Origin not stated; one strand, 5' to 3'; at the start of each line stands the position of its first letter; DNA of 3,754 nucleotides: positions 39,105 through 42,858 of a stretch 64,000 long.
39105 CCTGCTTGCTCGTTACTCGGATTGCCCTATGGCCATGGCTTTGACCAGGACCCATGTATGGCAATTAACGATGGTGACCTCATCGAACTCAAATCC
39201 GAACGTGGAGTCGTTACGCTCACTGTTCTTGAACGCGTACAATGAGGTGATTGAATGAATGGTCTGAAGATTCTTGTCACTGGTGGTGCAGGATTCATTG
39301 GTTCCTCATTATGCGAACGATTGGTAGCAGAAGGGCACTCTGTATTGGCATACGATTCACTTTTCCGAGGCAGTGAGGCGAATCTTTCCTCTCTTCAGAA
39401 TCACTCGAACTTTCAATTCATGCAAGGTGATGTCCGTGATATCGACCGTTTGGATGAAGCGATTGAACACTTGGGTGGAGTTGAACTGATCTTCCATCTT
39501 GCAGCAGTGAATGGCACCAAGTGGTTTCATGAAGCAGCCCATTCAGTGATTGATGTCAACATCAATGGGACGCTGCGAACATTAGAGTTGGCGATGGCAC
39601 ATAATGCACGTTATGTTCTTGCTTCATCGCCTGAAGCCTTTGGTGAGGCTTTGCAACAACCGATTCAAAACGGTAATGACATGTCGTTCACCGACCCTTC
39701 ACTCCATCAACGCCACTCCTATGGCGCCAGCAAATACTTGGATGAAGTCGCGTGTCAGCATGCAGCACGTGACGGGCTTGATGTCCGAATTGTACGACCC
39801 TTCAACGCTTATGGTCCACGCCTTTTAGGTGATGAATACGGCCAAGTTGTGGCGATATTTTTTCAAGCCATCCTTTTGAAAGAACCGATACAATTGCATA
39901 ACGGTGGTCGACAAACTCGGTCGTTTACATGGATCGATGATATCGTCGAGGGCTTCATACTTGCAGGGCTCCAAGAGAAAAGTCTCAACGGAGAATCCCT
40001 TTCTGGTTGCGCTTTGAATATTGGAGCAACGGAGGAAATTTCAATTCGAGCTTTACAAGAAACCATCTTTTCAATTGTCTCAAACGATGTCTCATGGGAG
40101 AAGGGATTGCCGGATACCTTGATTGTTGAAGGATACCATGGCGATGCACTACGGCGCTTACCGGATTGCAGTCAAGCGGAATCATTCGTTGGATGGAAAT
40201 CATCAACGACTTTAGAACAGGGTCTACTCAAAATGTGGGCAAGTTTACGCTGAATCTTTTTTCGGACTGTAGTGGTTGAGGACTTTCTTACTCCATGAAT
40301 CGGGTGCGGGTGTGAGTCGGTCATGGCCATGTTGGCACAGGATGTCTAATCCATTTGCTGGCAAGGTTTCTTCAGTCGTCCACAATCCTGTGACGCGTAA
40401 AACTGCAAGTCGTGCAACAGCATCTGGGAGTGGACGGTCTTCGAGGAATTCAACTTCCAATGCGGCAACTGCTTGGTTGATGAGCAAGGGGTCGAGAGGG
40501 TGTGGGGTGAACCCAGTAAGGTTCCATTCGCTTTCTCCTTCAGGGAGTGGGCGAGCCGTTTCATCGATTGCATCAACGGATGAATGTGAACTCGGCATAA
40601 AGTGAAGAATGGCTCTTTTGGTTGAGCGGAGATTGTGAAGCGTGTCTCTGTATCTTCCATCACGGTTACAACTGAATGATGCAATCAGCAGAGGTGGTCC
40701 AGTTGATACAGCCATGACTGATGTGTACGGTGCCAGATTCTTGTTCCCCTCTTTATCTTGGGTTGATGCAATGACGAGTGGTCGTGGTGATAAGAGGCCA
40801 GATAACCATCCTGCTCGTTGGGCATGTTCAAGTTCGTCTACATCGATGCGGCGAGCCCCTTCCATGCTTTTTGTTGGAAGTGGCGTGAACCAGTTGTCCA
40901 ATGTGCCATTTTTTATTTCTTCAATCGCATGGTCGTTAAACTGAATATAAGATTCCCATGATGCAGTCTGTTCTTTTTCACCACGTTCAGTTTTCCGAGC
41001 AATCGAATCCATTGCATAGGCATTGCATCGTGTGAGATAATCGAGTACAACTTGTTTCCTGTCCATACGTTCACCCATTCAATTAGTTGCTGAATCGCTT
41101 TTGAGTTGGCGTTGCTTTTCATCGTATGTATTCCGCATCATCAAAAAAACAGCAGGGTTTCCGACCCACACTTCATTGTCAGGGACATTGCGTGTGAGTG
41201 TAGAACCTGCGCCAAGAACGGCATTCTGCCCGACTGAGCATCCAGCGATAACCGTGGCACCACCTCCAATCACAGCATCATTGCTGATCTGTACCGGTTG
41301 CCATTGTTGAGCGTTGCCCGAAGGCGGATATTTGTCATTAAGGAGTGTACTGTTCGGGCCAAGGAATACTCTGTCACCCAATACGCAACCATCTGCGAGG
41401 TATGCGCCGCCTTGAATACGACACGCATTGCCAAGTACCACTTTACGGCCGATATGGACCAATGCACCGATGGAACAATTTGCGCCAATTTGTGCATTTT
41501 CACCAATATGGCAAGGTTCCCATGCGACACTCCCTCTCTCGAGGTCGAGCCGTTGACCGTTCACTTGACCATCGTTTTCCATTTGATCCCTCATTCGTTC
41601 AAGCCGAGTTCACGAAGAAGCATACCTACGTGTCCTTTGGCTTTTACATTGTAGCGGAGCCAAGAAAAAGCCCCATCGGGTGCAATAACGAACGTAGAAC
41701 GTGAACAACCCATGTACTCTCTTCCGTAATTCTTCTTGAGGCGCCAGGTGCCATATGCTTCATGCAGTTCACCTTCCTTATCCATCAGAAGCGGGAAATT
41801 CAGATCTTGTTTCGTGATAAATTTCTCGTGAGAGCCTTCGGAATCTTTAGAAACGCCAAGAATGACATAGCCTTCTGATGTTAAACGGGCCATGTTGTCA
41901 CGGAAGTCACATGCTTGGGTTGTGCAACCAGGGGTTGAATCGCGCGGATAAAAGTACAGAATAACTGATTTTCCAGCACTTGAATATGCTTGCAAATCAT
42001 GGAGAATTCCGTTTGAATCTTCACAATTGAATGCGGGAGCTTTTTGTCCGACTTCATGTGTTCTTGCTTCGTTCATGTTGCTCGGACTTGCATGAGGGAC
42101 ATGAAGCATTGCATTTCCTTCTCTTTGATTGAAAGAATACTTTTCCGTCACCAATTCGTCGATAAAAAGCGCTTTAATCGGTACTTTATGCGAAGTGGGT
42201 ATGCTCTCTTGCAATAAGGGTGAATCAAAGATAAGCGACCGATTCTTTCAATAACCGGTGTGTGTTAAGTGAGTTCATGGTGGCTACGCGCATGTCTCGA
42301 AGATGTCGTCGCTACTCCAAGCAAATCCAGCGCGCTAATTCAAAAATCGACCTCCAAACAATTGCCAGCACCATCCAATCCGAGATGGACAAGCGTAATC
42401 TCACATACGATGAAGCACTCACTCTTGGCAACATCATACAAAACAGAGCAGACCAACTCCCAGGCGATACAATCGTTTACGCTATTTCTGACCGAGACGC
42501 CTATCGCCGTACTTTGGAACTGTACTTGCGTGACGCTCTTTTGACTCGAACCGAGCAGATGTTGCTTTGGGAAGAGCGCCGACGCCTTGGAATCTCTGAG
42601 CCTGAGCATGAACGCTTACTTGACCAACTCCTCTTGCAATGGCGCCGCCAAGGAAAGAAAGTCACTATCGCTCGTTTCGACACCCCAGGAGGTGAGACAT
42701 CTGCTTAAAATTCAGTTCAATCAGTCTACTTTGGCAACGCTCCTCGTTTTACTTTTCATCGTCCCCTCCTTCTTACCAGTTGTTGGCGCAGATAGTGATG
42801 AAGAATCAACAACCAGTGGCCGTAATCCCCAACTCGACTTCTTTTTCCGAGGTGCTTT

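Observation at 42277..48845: Uncharacterised three-gene envelope module joined to the 5' side of the archaellum operon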

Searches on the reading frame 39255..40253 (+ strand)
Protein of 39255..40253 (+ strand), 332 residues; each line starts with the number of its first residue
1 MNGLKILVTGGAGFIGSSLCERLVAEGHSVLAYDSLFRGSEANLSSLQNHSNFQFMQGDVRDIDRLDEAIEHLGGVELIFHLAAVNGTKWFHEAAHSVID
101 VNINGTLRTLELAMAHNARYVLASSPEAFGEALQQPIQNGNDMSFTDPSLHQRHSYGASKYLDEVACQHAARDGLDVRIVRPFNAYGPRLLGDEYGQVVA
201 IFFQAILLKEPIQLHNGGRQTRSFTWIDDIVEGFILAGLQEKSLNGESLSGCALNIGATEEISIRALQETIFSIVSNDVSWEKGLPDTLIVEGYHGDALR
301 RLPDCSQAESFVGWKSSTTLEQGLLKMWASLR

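Call 8: search_protein_families(library=pfam, proteins=[window:39255-40253:+], max_evalue=0.1)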
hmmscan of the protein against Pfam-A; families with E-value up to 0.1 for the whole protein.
window:39255-40253:+ (332 aa): 12 families
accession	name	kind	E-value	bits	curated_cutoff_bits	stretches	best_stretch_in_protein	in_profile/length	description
PF01370.27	Epimerase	-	1.7e-45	155.7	20.9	1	6-242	1-229/240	NAD dependent epimerase/dehydratase family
PF16363.11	GDP_Man_Dehyd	-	9.7e-39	134.2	27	1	7-327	1-332/332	GDP-mannose 4,6 dehydratase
PF01073.25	3Beta_HSD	-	6.7e-22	78.3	22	1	7-189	1-185/280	3-beta hydroxysteroid dehydrogenase/isomerase family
PF02719.21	Polysacc_synt_2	-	1.6e-14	54.2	20.2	1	6-124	1-126/293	Polysaccharide biosynthesis protein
PF07993.18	NAD_binding_4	-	1.3e-12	47.9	20.1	1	8-187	1-209/258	Male sterility protein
PF00106.31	adh_short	-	4.2e-12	46.4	26.6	1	6-116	3-122/195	short chain dehydrogenase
PF04321.23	RmlD_sub_bind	-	1.1e-07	31.6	27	1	5-187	2-156/287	RmlD substrate binding domain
PF13460.12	NAD_binding_10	-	2e-07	31.5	27.2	1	10-182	1-143/184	NAD(P)H-binding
PF08659.16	KR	-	3.3e-07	30.8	22.6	1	6-157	3-167/180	KR domain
PF05368.20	NmrA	-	3.5e-05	24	27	1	5-80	4-74/298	NmrA-like family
PF13561.12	adh_short_C2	-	0.00033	20.8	27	1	15-115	8-117/236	Enoyl-(Acyl carrier protein) reductase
PF03807.23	F420_oxidored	-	0.039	15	21.6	0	11-32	6-29/94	NADP oxidoreductase coenzyme F420-dependent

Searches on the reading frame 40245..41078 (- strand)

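Call 8: search_protein_families(library=pfam, proteins=[window:40245-41078:-], max_evalue=0.1)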
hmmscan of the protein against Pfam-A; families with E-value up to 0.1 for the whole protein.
window:40245-41078:- (277 aa): 1 family
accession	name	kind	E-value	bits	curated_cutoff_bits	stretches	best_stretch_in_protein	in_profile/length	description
PF01613.24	Flavin_Reduct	-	1.2e-16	61.7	27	1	98-239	5-138/153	Flavin reductase like domain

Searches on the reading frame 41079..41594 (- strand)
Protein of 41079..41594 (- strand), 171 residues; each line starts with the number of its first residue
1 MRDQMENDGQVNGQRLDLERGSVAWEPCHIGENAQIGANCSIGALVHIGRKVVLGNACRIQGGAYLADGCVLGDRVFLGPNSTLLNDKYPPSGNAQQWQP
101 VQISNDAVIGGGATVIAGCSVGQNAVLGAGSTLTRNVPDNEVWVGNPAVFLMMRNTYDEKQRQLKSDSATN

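Call 8: search_protein_families(library=pfam, proteins=[window:41079-41594:-], max_evalue=0.1)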
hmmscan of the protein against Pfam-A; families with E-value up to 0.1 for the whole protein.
window:41079-41594:- (171 aa): 7 families
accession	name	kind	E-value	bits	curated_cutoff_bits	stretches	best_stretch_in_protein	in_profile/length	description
PF00132.30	Hexapep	-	2.2e-22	78.2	27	3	101-135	2-36/36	Bacterial transferase hexapeptide (six repeats)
PF14602.12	Hexapep_2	-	4.5e-12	45.9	27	2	100-135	1-34/34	Hexapeptide repeat of succinyl-transferase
PF25084.1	LbH_EIF2B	-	8e-10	39.1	54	1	15-76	9-68/105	EIF2B subunit epsilon LbH domain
PF21711.3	DCTN5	-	8.7e-06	25.9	40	1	22-82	79-138/182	Dynactin subunit 5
PF25087.1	GMPPB_C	-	0.0033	17.5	39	1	32-69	9-46/110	GMPPB C-terminal domain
PF25247.1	LbH_GLGC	-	0.042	14.2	27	0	32-69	83-120/135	GLGC left-handed parallel beta-helix domain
PF11021.13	DUF2613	-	0.059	13.9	22.1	0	108-141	3-37/55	Protein of unknown function (DUF2613)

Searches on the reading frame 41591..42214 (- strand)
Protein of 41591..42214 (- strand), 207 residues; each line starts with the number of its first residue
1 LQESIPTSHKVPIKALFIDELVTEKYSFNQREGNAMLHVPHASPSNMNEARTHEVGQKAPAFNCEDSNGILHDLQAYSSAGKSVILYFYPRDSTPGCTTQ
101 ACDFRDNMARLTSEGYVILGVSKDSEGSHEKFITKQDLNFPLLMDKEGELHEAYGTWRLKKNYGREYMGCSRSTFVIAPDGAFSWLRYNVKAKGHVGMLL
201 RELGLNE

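Call 8: search_protein_families(library=pfam, proteins=[window:41591-42214:-], max_evalue=0.1)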
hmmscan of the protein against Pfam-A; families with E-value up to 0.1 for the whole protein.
window:41591-42214:- (207 aa): 3 families
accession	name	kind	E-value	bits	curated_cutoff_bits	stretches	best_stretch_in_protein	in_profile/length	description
PF00578.27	AhpC-TSA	-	5.7e-35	120.4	26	1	55-181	1-119/124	AhpC/TSA family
PF08534.16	Redoxin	-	2.2e-17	63.7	26.6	1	55-182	2-127/148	Redoxin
PF13911.12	AhpC-TSA_2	-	3.5e-05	24.6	27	1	108-161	6-59/114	AhpC/TSA antioxidant enzyme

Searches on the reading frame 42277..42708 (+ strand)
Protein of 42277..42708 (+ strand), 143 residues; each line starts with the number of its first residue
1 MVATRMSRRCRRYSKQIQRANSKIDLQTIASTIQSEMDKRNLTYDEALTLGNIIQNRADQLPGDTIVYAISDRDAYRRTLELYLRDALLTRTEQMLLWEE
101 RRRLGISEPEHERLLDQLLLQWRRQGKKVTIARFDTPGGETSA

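Call 7: search_protein_families(library=pfam, proteins=[window:42277-42708:+], max_evalue=0.1)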
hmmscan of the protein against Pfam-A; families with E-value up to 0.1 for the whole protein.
window:42277-42708:+ (143 aa): 0 families

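Call 37: find_homologous_proteins(query=window:42277-42708:+)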
Query window:42277-42708:+ (143 aa): 560 proteins with E <= 0.001 among 583 candidates; the best 120 are listed.
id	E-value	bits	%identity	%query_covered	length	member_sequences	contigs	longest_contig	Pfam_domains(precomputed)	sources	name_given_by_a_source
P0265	9.7e-86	303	100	100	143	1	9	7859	-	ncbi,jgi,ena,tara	tara:strand:+ start:4073 stop:4504 length:432 start_codon:yes stop_codon:yes gene_type:complete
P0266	3.1e-85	301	99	100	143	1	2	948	-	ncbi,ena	-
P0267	6.7e-84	297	98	100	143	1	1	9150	-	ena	-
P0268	1.2e-83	296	97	100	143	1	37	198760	-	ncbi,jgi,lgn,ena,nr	ncbi:MAG: hypothetical protein OSA21_03750 [Candidatus Poseidoniaceae archaeon]|nr:hypothetical prot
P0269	4.7e-83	294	97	100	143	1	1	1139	-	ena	-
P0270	1.2e-82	293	100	97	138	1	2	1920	-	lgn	-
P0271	2.6e-82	291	97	100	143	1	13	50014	-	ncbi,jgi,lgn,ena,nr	ncbi:MAG: hypothetical protein NLN65_01625 [Candidatus Poseidoniaceae archaeon]|nr:hypothetical prot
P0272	8.9e-82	290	96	100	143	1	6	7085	-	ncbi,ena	-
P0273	1.2e-81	289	97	100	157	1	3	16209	-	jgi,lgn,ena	jgi:hypothetical protein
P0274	3.9e-81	288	96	100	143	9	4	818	-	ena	-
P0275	1.6e-80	286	97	97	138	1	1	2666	-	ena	-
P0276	4.5e-80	284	97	97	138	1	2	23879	-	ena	-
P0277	1.3e-76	273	87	100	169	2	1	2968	-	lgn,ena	-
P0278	3.9e-76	272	88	100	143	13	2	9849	-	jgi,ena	-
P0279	4.2e-76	271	88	100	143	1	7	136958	-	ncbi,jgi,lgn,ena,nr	ncbi:MAG TPA: hypothetical protein QF401_05195 [Candidatus Poseidoniaceae archaeon]|nr:hypothetical 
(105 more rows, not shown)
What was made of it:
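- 42277..42708 (+): g1: 143-aa basic (pI 9.65) soluble protein with an Arg-rich N-terminus. No known domain. 560 homologues, all those listed or named from Poseidoniales (call 37).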

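Call 38: search_solved_structures(query=window:42277-42708:+, max_evalue=10)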
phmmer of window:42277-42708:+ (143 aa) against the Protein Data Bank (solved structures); distinct sequences matched with E-value up to 10: 1.
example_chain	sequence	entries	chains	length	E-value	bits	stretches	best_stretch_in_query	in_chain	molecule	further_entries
1yhd_A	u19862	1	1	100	1.6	12.4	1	94-134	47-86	UPF0269 protein yggX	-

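Call 41: search_protein_families(library=pfam, alignment_id=A4, max_evalue=10)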
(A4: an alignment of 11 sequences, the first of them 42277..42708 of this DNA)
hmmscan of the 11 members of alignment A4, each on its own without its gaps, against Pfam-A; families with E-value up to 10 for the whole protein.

A. member 1, window:42277-42708:+ (143 aa): 1 family
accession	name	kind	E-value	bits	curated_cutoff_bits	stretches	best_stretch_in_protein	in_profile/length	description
PF03312.20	DUF272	-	0.16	12.7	25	1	8-68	38-103/124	Protein of unknown function (DUF272)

B. families by the number of members that match (of 11 scanned): 6 families
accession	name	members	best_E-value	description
PF05276.19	SH3BP5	1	0.02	SH3 domain-binding protein 5 (SH3BP5)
PF04447.17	dATP-dGTP_PPHyd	1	0.064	dATP/dGTP pyrophosphohydrolase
PF03735.19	ENT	1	0.091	ENT domain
PF13256.11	DUF4047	1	0.097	Domain of unknown function (DUF4047)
PF03312.20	DUF272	1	0.16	Protein of unknown function (DUF272)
PF07671.16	DUF1601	1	0.73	Protein of unknown function (DUF1601)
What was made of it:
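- On TerB (PF05099), tested for g1: No TerB hit in 11 family members at E<=10 (call 41).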

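Call 42: search_protein_families(library=ncbifam, proteins=[window:42277-42708:+], max_evalue=1)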
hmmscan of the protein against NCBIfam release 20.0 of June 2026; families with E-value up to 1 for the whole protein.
window:42277-42708:+ (143 aa): 0 families

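Call 88: search_solved_structures(query=A4, max_evalue=10)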
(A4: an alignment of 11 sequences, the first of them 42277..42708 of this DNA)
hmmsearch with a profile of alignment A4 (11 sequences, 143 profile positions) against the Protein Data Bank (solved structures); distinct sequences matched with E-value up to 10: 6.
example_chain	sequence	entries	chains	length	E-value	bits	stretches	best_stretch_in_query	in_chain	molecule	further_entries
1yhd_A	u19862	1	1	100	0.027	17.7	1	93-135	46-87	UPF0269 protein yggX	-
1xs8_A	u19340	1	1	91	0.033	17.4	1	92-135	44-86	UPF0269 protein yggX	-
6akl_A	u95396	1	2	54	0.044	17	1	88-133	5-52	Suppressor of IKBKE 1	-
6akk_A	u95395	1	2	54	0.049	16.9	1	96-133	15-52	Suppressor of IKBKE 1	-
4bm5_A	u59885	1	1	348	0.39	13.9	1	74-116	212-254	SIMILAR TO CHLOROPLAST INNER MEMBRANE PROTEIN TIC110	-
7y0i_A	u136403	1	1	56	1.1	12.4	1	73-116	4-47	Histone-lysine N-methyltransferase ASH1L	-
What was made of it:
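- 42277..42708 (+): No Pfam, NCBIfam or PDB match (calls 7, 41, 42, 38, 88).
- On TerB (PF05099), tested for g1: A profile search of the PDB gives only YggX at E 0.027 (call 88).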
